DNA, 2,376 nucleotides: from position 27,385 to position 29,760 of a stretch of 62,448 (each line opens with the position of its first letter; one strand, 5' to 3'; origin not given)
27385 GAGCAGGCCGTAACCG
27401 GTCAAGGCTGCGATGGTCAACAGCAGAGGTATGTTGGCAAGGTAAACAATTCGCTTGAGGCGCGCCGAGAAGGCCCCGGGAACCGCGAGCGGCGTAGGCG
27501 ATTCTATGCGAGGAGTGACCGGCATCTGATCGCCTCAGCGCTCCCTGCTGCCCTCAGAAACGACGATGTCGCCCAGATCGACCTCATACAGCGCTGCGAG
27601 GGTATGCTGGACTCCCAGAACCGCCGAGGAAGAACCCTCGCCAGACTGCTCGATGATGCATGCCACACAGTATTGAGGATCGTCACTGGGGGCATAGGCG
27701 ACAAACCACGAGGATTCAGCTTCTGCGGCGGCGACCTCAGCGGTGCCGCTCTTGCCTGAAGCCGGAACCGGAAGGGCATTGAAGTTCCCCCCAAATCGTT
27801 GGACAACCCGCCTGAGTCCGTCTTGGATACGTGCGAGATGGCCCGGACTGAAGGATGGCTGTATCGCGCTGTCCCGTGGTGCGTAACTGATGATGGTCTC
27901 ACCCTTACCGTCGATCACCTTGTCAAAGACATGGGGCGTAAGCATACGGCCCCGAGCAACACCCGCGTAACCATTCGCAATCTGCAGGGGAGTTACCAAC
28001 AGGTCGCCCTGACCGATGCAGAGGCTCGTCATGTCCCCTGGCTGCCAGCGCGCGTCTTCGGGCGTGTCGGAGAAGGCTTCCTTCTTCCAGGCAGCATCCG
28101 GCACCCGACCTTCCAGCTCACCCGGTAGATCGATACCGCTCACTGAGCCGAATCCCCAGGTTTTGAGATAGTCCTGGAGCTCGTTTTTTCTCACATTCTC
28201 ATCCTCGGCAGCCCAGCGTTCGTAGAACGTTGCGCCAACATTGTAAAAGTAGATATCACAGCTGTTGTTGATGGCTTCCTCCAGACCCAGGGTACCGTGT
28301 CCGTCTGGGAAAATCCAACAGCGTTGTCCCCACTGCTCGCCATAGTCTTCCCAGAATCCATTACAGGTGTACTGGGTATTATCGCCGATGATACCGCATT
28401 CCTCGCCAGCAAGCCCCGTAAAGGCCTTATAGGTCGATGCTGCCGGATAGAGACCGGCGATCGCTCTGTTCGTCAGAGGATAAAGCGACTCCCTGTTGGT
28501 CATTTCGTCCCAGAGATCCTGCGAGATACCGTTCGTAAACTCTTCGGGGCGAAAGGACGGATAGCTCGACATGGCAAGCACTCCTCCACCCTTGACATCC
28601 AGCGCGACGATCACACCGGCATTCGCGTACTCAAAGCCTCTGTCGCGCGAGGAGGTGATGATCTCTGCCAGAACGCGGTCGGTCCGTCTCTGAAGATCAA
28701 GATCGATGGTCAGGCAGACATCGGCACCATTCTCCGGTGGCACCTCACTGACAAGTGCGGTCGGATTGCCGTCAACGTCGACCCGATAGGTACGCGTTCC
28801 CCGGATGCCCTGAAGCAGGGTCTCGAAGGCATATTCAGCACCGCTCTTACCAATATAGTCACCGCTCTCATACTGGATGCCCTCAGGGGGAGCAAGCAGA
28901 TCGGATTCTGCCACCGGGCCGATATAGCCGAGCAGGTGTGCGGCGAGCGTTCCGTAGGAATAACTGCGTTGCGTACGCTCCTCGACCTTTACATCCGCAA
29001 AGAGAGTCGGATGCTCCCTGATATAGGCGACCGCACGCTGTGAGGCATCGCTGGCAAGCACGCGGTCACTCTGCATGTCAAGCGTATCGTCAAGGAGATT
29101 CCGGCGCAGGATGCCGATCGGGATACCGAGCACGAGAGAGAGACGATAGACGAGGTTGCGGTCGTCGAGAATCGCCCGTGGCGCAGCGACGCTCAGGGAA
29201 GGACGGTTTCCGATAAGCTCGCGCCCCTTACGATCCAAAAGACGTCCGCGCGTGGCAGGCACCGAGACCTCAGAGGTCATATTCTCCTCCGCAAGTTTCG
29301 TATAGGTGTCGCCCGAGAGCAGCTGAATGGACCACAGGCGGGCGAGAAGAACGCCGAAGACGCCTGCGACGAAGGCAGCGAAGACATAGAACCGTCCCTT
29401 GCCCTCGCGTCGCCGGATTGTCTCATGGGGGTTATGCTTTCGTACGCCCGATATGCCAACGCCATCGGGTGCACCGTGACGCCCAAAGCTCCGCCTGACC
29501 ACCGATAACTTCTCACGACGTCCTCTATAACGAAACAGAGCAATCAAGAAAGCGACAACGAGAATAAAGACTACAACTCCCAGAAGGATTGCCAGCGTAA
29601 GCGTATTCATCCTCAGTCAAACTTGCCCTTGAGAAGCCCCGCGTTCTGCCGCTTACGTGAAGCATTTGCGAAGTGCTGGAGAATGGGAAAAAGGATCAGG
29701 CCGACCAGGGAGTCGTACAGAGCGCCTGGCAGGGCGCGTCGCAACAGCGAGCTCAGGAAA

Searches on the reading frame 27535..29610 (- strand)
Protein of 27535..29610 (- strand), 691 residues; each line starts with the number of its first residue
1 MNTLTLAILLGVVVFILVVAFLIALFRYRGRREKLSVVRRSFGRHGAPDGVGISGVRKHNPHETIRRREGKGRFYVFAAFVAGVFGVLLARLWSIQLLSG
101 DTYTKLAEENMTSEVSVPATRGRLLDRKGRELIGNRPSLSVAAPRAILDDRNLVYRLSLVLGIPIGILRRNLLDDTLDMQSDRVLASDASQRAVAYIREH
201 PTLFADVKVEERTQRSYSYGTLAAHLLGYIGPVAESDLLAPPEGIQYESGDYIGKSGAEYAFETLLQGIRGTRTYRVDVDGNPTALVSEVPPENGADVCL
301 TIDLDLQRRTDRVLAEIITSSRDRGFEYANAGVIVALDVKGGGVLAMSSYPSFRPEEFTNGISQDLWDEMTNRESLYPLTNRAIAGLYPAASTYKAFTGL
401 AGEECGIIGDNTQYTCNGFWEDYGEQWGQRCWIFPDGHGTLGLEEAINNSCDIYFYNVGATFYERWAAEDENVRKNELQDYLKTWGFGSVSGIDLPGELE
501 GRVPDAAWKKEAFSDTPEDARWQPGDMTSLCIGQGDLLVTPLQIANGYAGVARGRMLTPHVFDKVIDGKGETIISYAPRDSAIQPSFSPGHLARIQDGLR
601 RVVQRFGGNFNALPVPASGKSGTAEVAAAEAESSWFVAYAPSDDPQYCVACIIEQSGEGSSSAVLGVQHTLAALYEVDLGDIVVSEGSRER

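Call 15: search_protein_families(library=pfam, proteins=[window:27535-29610:-], max_evalue=0.00001)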
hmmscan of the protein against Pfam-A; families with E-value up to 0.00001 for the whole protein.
window:27535-29610:- (691 aa): 2 families
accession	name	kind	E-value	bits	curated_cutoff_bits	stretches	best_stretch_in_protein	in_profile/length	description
PF00905.27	Transpeptidase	-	2.2e-52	178.6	22.1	1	332-661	1-288/299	Penicillin binding protein transpeptidase domain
PF03717.20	PBP_dimer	-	8.8e-29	101.6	24.4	1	117-284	2-176/180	Penicillin-binding Protein dimerisation domain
